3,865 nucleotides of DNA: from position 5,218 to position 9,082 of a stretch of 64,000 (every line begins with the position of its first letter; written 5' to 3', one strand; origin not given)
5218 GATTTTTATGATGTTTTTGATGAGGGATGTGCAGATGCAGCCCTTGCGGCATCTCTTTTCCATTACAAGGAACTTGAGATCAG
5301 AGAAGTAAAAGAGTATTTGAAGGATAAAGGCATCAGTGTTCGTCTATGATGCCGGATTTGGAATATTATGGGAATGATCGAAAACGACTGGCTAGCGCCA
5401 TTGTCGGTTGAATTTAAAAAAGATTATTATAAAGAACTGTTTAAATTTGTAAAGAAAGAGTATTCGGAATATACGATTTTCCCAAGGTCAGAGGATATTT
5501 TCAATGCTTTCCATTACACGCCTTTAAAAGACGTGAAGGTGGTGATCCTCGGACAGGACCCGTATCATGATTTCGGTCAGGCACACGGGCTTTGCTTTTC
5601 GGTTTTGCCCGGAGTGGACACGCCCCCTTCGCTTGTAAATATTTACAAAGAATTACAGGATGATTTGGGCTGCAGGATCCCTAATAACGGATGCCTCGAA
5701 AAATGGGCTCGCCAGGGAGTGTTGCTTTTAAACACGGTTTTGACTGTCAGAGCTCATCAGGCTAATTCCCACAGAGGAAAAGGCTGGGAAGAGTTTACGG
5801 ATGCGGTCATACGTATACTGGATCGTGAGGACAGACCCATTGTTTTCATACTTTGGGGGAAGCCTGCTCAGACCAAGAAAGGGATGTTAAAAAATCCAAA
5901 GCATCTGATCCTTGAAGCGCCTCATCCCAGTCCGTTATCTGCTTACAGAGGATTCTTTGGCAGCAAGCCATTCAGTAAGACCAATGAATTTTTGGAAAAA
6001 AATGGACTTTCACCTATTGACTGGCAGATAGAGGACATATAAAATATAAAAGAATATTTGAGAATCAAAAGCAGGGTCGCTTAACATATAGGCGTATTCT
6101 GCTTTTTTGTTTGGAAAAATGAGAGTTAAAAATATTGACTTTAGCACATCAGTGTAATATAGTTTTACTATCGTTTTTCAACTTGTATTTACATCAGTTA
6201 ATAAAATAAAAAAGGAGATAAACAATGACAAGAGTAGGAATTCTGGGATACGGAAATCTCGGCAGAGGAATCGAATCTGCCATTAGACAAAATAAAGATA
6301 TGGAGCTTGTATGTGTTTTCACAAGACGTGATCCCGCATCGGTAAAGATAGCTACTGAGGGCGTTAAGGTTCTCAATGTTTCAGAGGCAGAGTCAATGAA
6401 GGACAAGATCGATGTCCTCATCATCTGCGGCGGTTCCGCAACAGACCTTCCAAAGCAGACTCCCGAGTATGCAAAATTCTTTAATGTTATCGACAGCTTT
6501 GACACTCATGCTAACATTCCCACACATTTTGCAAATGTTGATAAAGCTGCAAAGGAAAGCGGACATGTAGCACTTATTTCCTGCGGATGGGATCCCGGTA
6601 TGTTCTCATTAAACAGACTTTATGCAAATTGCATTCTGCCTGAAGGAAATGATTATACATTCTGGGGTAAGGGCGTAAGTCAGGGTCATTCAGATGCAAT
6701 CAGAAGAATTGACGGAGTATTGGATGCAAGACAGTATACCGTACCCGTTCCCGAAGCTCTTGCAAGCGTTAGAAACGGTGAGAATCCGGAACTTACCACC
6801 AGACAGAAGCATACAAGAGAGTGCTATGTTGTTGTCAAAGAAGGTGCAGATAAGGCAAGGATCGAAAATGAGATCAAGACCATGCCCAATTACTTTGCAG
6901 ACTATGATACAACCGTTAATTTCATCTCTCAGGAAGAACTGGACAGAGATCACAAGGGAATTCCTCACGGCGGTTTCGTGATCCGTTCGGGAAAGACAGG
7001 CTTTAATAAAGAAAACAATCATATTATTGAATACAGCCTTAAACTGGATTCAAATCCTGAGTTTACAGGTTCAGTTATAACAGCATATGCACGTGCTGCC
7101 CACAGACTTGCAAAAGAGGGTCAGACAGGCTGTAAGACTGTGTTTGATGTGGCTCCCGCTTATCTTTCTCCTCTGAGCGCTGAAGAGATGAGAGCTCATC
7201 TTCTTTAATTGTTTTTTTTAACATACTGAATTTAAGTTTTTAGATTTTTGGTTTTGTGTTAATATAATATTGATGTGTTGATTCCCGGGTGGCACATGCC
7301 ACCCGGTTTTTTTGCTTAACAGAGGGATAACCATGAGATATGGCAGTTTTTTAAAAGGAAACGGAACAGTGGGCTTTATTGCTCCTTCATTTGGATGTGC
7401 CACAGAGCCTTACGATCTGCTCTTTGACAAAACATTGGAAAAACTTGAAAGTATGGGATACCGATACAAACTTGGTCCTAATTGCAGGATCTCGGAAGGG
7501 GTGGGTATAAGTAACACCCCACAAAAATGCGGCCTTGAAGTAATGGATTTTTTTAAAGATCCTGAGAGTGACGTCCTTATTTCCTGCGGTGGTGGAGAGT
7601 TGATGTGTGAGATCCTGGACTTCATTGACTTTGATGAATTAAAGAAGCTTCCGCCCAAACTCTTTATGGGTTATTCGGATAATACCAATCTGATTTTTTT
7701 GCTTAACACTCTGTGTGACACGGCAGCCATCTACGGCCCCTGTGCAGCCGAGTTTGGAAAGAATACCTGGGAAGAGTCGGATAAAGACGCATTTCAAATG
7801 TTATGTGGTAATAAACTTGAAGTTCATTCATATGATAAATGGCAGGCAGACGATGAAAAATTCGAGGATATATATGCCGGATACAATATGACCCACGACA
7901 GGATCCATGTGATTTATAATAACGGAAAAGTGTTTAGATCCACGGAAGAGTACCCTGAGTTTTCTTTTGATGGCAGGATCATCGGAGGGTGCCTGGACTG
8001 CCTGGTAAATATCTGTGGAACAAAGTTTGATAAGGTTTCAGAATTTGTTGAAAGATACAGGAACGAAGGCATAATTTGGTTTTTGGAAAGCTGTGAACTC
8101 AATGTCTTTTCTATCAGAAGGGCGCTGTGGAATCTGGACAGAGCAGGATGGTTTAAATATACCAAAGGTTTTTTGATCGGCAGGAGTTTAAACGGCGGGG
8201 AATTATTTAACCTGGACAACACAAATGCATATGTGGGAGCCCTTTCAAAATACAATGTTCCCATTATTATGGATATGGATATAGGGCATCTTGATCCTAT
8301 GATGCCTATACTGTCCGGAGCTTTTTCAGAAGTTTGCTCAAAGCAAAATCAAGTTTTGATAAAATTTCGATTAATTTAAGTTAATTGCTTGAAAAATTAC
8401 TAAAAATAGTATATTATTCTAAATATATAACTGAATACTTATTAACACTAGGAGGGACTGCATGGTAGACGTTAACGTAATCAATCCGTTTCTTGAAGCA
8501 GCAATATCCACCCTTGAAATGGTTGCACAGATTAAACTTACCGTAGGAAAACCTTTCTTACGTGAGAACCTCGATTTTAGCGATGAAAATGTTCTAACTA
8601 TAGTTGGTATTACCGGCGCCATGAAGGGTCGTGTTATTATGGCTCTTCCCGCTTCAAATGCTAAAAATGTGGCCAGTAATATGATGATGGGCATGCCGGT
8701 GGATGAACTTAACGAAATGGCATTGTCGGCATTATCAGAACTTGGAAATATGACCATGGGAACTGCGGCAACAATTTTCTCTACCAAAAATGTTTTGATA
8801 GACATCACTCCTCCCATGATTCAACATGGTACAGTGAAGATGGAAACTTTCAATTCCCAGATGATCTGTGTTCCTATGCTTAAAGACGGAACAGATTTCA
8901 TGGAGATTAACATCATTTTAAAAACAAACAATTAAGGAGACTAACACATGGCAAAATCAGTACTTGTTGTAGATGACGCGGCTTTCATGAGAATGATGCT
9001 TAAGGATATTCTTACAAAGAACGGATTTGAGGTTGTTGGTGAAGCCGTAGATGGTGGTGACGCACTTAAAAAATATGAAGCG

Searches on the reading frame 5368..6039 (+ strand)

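Call 66: search_protein_families(library=pfam, proteins=[window:5368-6039:+], max_evalue=0.00001)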
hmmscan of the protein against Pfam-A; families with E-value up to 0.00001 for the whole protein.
window:5368-6039:+ (224 aa): 1 family
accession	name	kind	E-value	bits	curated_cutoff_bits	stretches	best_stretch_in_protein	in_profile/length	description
PF03167.25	UDG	-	8.5e-19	68.5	24.3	1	49-209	2-140/141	Uracil DNA glycosylase superfamily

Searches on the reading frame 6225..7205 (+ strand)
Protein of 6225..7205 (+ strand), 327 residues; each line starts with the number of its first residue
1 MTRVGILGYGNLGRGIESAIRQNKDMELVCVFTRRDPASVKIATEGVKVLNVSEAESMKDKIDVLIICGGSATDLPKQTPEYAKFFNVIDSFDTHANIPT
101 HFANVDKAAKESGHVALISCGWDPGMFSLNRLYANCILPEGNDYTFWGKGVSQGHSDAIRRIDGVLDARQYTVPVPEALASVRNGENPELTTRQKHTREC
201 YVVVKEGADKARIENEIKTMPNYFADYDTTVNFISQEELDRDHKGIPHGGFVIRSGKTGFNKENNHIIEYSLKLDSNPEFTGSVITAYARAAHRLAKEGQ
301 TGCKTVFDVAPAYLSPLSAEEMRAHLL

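Call 12: search_protein_families(library=pfam, proteins=[window:6225-7205:+], max_evalue=0.001)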
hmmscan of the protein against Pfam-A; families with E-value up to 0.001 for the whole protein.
window:6225-7205:+ (327 aa): 4 families
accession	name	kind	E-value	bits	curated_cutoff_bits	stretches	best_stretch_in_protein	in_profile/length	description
PF16654.10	DAPDH_C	-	5.8e-81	270.3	30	1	121-276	1-154/154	Diaminopimelic acid dehydrogenase C-terminal domain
PF01113.26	DapB_N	-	1.8e-05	25.3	25.6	1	3-66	2-72/124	Dihydrodipicolinate reductase, N-terminus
PF03807.23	F420_oxidored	-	5.3e-05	24.2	21.6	1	3-68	1-66/94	NADP oxidoreductase coenzyme F420-dependent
PF01408.29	GFO_IDH_MocA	-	0.00017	22.7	24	1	3-71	2-72/120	Oxidoreductase family, NAD-binding Rossmann fold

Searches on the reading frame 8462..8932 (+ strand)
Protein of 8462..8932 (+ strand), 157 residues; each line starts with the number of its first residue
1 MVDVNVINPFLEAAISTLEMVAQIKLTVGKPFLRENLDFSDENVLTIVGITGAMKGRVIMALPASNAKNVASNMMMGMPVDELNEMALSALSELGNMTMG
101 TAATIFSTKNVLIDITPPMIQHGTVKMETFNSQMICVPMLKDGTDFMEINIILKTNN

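Call 12: search_protein_families(library=pfam, proteins=[window:8462-8932:+], max_evalue=0.001)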
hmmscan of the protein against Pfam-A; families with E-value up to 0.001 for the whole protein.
window:8462-8932:+ (157 aa): 2 families
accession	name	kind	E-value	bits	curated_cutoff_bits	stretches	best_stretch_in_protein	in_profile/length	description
PF13690.11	CheX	-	4.6e-14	52.7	27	1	44-138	1-92/94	Chemotaxis phosphatase CheX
PF04509.17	CheC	-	2.6e-11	43.7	22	1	86-118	1-34/38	CheC-like family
